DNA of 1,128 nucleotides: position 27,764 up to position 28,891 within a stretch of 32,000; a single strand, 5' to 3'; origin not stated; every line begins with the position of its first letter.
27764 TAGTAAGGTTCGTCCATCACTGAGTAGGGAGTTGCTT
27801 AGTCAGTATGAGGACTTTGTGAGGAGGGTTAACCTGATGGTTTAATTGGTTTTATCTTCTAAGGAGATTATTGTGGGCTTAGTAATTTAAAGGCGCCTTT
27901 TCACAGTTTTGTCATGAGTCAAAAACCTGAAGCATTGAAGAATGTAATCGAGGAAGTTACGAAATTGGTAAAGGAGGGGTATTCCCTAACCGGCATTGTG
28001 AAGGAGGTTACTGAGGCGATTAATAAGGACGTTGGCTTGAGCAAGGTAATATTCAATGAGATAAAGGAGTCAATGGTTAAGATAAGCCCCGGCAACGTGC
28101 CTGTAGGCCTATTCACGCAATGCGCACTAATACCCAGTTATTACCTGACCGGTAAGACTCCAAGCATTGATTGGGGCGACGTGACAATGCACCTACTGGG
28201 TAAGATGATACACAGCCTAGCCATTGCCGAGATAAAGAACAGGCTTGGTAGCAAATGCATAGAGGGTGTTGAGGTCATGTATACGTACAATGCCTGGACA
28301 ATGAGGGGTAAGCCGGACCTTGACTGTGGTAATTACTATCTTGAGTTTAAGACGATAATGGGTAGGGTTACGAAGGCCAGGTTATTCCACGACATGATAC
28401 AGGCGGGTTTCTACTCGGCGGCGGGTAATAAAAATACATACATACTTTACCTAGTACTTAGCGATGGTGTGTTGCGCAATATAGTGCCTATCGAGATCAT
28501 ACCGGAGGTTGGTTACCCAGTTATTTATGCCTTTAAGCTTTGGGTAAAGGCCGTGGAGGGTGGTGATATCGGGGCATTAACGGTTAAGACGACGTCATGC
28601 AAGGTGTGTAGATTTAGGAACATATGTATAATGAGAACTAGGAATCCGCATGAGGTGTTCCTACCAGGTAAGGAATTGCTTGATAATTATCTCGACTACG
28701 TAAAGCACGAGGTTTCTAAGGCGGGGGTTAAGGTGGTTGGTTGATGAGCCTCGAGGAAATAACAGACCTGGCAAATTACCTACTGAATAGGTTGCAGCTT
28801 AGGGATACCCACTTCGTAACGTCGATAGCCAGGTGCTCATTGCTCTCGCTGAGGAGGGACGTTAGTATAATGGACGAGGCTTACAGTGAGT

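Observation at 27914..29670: Translationally coupled pair outside any CRISPR-cas context: an intact Cas4-like Fe-S nuclease plus a catalytically degenerate Cas4-like protein with a zinc ribbon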

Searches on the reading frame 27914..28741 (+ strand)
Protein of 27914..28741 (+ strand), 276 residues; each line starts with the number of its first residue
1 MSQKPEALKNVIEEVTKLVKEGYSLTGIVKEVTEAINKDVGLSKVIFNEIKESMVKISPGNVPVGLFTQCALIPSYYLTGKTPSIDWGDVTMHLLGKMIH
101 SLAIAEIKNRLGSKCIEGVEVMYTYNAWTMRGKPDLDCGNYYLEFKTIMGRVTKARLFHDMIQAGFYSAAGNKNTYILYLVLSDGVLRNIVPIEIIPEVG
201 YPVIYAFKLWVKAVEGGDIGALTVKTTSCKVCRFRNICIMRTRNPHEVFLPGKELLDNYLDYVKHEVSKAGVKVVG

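Call 3: search_protein_families(library=pfam, proteins=[window:27914-28741:+], max_evalue=1)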
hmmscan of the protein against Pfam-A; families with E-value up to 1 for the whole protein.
window:27914-28741:+ (276 aa): 1 family
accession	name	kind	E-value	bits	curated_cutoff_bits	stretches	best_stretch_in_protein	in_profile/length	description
PF08542.16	Rep_fac_C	-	0.051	14.4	23.6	1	8-50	18-61/88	Replication factor C C-terminal domain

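Call 4: search_protein_families(library=ncbifam, proteins=[window:27914-28741:+], max_evalue=1)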
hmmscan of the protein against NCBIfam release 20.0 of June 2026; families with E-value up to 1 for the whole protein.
window:27914-28741:+ (276 aa): 2 families
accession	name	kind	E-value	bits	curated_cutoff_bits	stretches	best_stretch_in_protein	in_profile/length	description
TIGR00372.1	cas4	equivalog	0.012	15.5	65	1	86-238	26-178/180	CRISPR-associated protein Cas4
NF002571.1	PRK02220.1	equivalog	0.11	12.4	55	0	25-49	17-45/61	2-hydroxymuconate tautomerase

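Call 7: search_solved_structures(query=window:27914-28741:+, max_evalue=10, show_alignments=2)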
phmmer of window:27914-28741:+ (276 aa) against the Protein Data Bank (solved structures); distinct sequences matched with E-value up to 10: 1.
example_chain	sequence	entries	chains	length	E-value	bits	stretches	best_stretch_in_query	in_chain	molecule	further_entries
8hz5_A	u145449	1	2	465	0.46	13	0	104-148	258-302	Biotin carboxylase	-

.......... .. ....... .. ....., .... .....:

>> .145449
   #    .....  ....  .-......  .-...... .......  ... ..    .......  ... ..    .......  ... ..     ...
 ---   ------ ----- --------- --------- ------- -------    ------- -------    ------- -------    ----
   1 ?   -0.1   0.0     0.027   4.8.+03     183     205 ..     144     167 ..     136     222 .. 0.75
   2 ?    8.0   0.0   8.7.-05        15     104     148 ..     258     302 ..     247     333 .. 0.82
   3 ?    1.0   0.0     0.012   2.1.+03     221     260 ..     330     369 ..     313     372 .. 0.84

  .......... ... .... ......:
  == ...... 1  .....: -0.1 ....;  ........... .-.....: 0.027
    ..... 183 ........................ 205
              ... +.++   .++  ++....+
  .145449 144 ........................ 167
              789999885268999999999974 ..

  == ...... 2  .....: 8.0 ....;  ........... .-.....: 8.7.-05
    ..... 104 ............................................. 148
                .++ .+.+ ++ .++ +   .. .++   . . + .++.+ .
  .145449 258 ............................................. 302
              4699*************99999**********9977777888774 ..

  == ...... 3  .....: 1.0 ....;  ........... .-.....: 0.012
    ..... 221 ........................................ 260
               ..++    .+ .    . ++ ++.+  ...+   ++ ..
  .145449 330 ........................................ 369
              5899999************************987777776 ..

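Call 9: find_homologous_proteins(query=window:27914-28741:+, max_evalue=0.001)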
Query window:27914-28741:+ (276 aa): 9 proteins with E <= 0.001 among 1824 candidates.
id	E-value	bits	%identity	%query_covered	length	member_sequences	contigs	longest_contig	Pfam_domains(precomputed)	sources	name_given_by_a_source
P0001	1.9e-176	603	95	100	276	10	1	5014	-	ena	-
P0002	7.5e-171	585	91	100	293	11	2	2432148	-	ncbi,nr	ncbi:hypothetical protein [Vulcanisaeta souniana]|nr:hypothetical protein [Vulcanisaeta souniana]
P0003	3.6e-166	569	87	100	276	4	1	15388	-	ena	-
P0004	5.4e-166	569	87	100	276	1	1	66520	-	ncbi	-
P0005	5.0e-163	559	87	100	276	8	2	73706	-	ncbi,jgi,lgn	jgi:hypothetical protein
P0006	1.4e-156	538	98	90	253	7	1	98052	-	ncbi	-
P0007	2.1e-154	531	82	100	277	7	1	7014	-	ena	-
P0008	2.1e-146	505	75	100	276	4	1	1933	-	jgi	-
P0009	5.3e-133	461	68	100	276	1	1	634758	-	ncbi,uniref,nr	ncbi:hypothetical protein [Vulcanisaeta thermophila]|uniref:hypothetical protein n=1 Tax=Vulcanisaet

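Call 19: search_protein_families(library=padloc, proteins=[window:27914-28741:+], max_evalue=1)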
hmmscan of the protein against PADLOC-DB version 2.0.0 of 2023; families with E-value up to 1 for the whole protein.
window:27914-28741:+ (276 aa): 2 families
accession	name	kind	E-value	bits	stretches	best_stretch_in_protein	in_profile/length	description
PDLC01250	Cas4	-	1.4e-05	23.4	1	71-238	13-167/168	"CAS-I,CAS-II,CAS-III,CAS-IV,CAS-V,CAS-VI; acquisition_associated"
PDLC00943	Cas4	-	0.0031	15.5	1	86-238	26-178/180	CRISPR-associated protein Cas4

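Call 20: search_protein_families(library=phrogs, proteins=[window:27914-28741:+], max_evalue=1)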
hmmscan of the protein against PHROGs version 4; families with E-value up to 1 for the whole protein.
window:27914-28741:+ (276 aa): 1 family
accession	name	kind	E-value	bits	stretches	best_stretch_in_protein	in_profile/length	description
phrog_1706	-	DNA, RNA and nucleotide metabolism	1.9e-06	28.5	1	69-243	57-247/293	CRISPR/Cas system associated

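Call 21: predict_structure(alignment_id=A1)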
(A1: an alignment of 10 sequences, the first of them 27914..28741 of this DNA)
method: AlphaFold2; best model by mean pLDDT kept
length: 276 residues; sequences in the alignment: 10
mean_pLDDT: 49.4   pTM: 0.50
mean pLDDT of the five models: 49.4, 48.9, 44.2, 40.7, 40.3
residues with pLDDT >= 90: 0; 70-90: 45; 50-70: 81; < 50: 150
segments of 3 or more residues with pLDDT < 50: 1-92, 217-260, 270-276
pLDDT, mean of each block of 10 residues (from residue 1): 38 44 37 38 33 26 28 30 40 56 68 73 67 79 73 57 73 78 55 66 61 51 29 23 27 42 52 35
secondary structure, 60 per line:
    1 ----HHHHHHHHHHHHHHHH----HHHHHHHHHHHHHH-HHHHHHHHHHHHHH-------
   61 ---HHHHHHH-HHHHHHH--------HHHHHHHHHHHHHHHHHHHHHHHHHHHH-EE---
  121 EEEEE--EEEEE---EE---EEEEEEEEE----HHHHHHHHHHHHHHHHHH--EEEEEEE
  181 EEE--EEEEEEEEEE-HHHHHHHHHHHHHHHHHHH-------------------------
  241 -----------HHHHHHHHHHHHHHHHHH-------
elements in order: H5-20 H25-38 H40-53 H64-70 H72-78 H87-114 E121-125 E128-132 E141-149 H154-171 E174-183 E186-195 H197-215 H252-269

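Call 22: search_solved_structures(query=A1, max_evalue=10, show_alignments=3)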
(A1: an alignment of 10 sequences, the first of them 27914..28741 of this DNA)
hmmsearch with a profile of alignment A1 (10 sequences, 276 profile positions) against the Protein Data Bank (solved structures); distinct sequences matched with E-value up to 10: 0.

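Call 26: fold_search(model_id=the predicted structure, library=pdb)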
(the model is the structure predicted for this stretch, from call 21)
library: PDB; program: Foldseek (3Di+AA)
matches with E <= 10: 563; with E <= 0.001: 5
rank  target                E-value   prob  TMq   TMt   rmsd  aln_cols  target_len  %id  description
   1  4ic1_D                4.6e-06  1.00  0.35  0.45   7.3       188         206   16  Crystal structure of SSO0001 (released 2013-01-16)
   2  4ic1_B                8.7e-06  1.00  0.36  0.47   7.2       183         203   17  Crystal structure of SSO0001 (released 2013-01-16)
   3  4ic1_G                2.0e-05  1.00  0.35  0.45   7.4       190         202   15  Crystal structure of SSO0001 (released 2013-01-16)
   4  4ic1_A                3.1e-05  1.00  0.34  0.43   6.5       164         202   18  Crystal structure of SSO0001 (released 2013-01-16)
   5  3l0a                  4.7e-04  1.00  0.34  0.35   9.9       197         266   13  Crystal structure of Putative exonuclease (RER070207002219) from Eubacterium rectale at 2.19 A resolution (released 2010-01-12)
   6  3h4r                  1.3e-03  0.99  0.34  0.41  13.9       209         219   11  Crystal structure of E. coli RecE exonuclease (released 2009-05-26)
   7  5zyv_A                1.7e-03  1.00  0.33  0.43   8.3       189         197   11  Crystal structure of human MGME1 with single strand DNA2 and Ca2+ (released 2018-09-19)
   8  5zyt_B                3.6e-03  0.98  0.32  0.39  11.4       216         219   14  Crystal structure of human MGME1 with 3' overhang double strand DNA3 (released 2018-09-19)
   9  9kqh_A                4.6e-03  1.00  0.33  0.14   4.1       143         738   10  Crystal structure of Finegoldia magna DinG in complex with ssDNA and ADPNP (released 2025-12-03)
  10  5zyt_A                5.6e-03  0.96  0.32  0.39  10.6       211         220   14  Crystal structure of human MGME1 with 3' overhang double strand DNA3 (released 2018-09-19)
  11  5zyt_C                5.9e-03  0.98  0.33  0.40   9.8       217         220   14  Crystal structure of human MGME1 with 3' overhang double strand DNA3 (released 2018-09-19)
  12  8xa9_B                5.9e-03  0.97  0.31  0.37   7.5       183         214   12  Human MGME1 in complex with 5'-overhang DNA (released 2024-03-20)
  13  8xa9_A                9.8e-03  0.95  0.32  0.39   9.7       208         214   12  Human MGME1 in complex with 5'-overhang DNA (released 2024-03-20)
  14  5zyu_A                1.3e-02  0.87  0.29  0.34  17.1       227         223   11  The crystal structure of humanMGME1 with single strand DNA2 (released 2018-09-19)
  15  9iab_B                1.8e-02  0.38  0.20  0.20  15.8       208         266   13  Structure of the Argonaute-associated Cas4 family protein 1 (ACE1) from Chroococcidiopsis thermalis (CtACE1) (released 2025-04-23)
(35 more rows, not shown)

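Call 27: find_encoding_contigs(protein=P0009, flank=6000, max_places=3)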
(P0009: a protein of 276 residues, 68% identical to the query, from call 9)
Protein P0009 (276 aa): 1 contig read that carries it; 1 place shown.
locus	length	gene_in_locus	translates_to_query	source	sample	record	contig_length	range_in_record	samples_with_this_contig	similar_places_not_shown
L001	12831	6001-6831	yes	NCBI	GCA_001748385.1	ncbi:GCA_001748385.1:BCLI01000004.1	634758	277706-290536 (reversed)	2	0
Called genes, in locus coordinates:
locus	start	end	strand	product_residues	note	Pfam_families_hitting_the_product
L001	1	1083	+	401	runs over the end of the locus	PF02749:QRPTase_N, PF01729:QRPTase_C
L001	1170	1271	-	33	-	-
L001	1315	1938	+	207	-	PF02926:THUMP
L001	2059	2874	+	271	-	PF02826:2-Hacid_dh_C (weak), PF03446:NAD_binding_2, PF03807:F420_oxidored (faint), PF14833:NAD_binding_11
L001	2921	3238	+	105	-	PF01198:Ribosomal_L31e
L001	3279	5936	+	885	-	PF01078:Mg_chelatase (faint), PF05496:RuvB_N (weak), PF25199:nSTAND_NTPase5 (faint), PF00004:AAA, PF07728:AAA_5 (weak), PF17862:AAA_lid_3, PF00004:AAA, PF17862:AAA_lid_3, +13 more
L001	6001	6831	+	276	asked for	-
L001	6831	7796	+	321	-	-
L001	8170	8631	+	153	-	PF00885:DMRL_synthase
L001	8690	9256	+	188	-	-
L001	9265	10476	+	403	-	PF03065:Glyco_hydro_57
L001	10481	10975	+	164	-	-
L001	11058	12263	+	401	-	PF01637:ATPase_2 (weak), PF13401:AAA_22, PF22606:Cdc6-ORC-like_ATPase_lid (weak), PF22703:Cdc6_lid, PF09079:WHD_Cdc6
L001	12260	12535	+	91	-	PF01022:HTH_5, PF12840:HTH_20 (weak), PF13412:HTH_24 (faint)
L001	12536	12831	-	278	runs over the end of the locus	PF03328:HpcH_HpaI, PF15617:C-C_Bond_Lyase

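Call 54: find_related_loci(query=A1, collection=viral_contigs, flank=8000)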
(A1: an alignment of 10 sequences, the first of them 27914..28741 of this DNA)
Query A1 (276 aa) in viral_contigs; peptide patterns used: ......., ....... (x = any residue, [..] = any of these).
34 stretches matched a pattern, but none encodes a relative of the query by tblastn (E <= 1e-3).

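Call 72: search_dna_similar(query=window:27914-28741:+, collection=phages, mode=protein, max_evalue=1, max_rows=15)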
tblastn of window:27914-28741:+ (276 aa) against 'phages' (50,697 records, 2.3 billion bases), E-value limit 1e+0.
Records with a match: 13; places in all: 13; records where one place covers at least 80% of the query: 0.
Best place of each record, by identity: <60% 13.
By first word of the organism name: Sulfolobus 7; Metallosphaera 2; Saccharolobus 2; Stygiolobus 2.
By host as written in the record: Sulfolobus islandicus 5; Metallosphaera sedula 2; Saccharolobus solfataricus 2; - 2; Sulfolobus islandicus LAL14/1 1; Sulfolobus islandicus KVEM10H3 1.
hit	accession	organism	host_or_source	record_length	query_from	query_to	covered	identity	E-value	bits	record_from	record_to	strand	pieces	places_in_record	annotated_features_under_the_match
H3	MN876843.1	Metallosphaera rod-shaped virus 1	Metallosphaera sedula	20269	48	238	69%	26.6%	5e-2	41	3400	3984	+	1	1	putative CRISPR-associated Cas4 nuclease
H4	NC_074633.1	Metallosphaera rod-shaped virus 1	Metallosphaera sedula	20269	48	238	69%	26.6%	5e-2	41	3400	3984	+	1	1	putative CRISPR-associated Cas4 nuclease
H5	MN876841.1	Saccharolobus solfataricus rod-shaped virus 1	Saccharolobus solfataricus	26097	48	238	69%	22.9%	3e-1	39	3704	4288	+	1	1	putative CRISPR-associated Cas4 nuclease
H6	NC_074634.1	Saccharolobus solfataricus rod-shaped virus 1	Saccharolobus solfataricus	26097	48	238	69%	22.9%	3e-1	39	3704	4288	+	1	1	putative CRISPR-associated Cas4 nuclease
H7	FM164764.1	Stygiolobus rod-shaped virus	-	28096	106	238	48%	31.4%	2e-4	48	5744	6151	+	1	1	hypothetical protein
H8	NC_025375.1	Stygiolobus rod-shaped virus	-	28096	106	238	48%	31.4%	2e-4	48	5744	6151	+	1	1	CRISPR/Cas system associated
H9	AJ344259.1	Sulfolobus islandicus rod-shaped virus 2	Sulfolobus islandicus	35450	95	240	53%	26.3%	2e-2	42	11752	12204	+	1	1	hypothetical protein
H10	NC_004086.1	Sulfolobus islandicus rod-shaped virus 2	Sulfolobus islandicus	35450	95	240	53%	26.3%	2e-2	42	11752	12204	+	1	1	CRISPR/Cas system associated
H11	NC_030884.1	Sulfolobus islandicus rudivirus 3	Sulfolobus islandicus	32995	95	240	53%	25.6%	2e-1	39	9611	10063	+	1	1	CRISPR/Cas system associated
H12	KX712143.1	Sulfolobus islandicus rod-shaped virus 3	Sulfolobus islandicus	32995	95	240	53%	25.6%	2e-1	39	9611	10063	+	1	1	Cas4-like protein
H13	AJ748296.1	Sulfolobus islandicus rudivirus 1 variant XX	Sulfolobus islandicus LAL14/1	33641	95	240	53%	25.6%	3e-1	39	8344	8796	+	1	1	hypothetical protein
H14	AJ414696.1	Sulfolobus islandicus rod-shaped virus 1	Sulfolobus islandicus KVEM10H3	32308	95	240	53%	25.6%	4e-1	38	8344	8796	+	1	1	hypothetical protein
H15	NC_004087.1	Sulfolobus islandicus rod-shaped virus 1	Sulfolobus islandicus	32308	95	240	53%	25.6%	4e-1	38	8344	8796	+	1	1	CRISPR/Cas system associated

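Call 73: get_annotated_region(hit=H9, flank=600)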
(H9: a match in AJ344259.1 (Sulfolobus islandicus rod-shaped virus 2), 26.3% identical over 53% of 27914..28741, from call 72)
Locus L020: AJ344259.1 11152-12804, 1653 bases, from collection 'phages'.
description: Sulfolobus virus SIRV-2 genomic DNA.
organism: Sulfolobus islandicus rod-shaped virus 2 (NCBI taxid 157899)
taxonomy: Viruses; Adnaviria; Zilligvirae; Taleaviricota; Tokiviricetes; Ligamenvirales; Rudiviridae; Icerudivirus; Icerudivirus SIRV2
host: Sulfolobus islandicus; source: -; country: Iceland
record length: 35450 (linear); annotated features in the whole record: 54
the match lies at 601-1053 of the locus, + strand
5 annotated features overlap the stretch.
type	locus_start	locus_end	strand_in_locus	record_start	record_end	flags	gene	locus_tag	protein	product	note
CDS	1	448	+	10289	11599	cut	-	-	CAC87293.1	hypothetical protein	ORF436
CDS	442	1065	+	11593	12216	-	-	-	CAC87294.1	hypothetical protein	ORF207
CDS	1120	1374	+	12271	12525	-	-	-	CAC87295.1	hypothetical protein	ORF84a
CDS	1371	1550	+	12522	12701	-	-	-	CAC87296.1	hypothetical protein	ORF59b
CDS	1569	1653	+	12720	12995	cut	-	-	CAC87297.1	hypothetical protein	ORF91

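Call 74: get_annotated_region(hit=H7, flank=600)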
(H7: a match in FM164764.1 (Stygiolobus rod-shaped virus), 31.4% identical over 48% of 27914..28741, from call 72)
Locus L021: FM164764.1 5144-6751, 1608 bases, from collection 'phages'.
description: Stygiolobus rod-shaped virus, complete genome.
organism: Stygiolobus rod-shaped virus (NCBI taxid 537009)
taxonomy: Viruses; Adnaviria; Zilligvirae; Taleaviricota; Tokiviricetes; Ligamenvirales; Rudiviridae; Azorudivirus; Azorudivirus SRV
host: -; source: -; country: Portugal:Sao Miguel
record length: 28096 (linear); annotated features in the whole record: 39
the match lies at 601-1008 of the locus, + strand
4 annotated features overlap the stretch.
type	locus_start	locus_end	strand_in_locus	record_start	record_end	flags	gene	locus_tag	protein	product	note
CDS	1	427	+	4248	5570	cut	-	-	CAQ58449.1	hypothetical protein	ORF440; putative Holliday junction helicase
CDS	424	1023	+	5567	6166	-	-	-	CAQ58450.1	hypothetical protein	ORF199; putative nuclease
CDS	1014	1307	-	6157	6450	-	-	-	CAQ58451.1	hypothetical protein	ORF97a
CDS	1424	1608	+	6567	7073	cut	-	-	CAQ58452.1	hypothetical protein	ORF168; putative dUTPase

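Call 75: get_annotated_region(hit=H3, flank=400)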
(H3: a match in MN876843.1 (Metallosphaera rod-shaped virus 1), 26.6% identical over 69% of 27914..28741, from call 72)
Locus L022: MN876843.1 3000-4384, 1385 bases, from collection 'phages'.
description: Metallosphaera rod-shaped virus 1 isolate 201, complete genome.
organism: Metallosphaera rod-shaped virus 1 (NCBI taxid 2730618)
taxonomy: Viruses; Adnaviria; Zilligvirae; Taleaviricota; Tokiviricetes; Ligamenvirales; Rudiviridae; Hoswirudivirus; Hoswirudivirus MRV1
host: Metallosphaera sedula; source: acidic hot spring; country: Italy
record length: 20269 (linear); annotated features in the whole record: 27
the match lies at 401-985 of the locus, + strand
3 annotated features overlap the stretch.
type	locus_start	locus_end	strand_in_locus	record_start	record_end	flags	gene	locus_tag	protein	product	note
CDS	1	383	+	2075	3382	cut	-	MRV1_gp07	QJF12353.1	ATPase domain-containing protein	ORF07-435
CDS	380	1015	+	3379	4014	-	-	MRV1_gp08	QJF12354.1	putative CRISPR-associated Cas4 nuclease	ORF08-211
CDS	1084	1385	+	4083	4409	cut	-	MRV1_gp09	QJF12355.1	putative coat protein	ORF09-108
